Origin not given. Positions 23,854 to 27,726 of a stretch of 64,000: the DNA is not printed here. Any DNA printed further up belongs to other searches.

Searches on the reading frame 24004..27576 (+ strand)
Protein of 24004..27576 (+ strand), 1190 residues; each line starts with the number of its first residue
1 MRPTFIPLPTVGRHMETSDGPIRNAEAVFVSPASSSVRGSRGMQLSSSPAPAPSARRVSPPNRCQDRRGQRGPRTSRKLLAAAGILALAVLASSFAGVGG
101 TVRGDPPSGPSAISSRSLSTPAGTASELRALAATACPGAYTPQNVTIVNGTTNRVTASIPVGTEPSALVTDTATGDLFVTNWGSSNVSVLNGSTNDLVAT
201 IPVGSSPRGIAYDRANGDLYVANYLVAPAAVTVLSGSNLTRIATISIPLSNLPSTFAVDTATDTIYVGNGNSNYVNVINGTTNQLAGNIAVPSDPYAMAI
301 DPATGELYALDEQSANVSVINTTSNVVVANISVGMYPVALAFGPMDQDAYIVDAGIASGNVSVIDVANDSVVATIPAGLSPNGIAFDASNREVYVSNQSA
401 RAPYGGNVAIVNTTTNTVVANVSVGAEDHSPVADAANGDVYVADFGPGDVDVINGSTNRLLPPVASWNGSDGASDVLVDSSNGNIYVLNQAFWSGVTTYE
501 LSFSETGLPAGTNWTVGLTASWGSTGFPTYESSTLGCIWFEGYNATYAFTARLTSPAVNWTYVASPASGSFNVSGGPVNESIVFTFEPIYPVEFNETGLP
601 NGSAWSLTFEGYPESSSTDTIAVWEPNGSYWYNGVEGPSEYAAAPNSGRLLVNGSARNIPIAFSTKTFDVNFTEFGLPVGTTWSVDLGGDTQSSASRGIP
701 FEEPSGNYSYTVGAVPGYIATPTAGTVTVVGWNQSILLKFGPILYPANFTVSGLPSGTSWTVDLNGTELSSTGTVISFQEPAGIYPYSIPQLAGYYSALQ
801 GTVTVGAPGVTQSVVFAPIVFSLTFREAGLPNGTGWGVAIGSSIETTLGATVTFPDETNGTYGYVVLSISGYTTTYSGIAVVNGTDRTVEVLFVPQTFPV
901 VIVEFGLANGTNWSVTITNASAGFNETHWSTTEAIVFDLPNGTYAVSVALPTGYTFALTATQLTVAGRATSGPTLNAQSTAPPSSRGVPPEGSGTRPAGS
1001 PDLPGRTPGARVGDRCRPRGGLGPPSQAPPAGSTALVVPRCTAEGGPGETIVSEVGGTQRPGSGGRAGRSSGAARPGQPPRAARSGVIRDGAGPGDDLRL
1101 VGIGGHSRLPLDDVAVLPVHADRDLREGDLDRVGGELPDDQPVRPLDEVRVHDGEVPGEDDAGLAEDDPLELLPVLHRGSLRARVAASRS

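Call 25: search_protein_families(library=pfam, proteins=[window:24004-27576:+], max_evalue=0.01)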
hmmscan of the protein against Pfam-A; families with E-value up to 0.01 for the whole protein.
window:24004-27576:+ (1190 aa): 1 family
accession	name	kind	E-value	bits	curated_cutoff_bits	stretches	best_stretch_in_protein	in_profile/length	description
PF01436.27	NHL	-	2.6e-09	37.1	20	0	206-223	3-19/28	NHL repeat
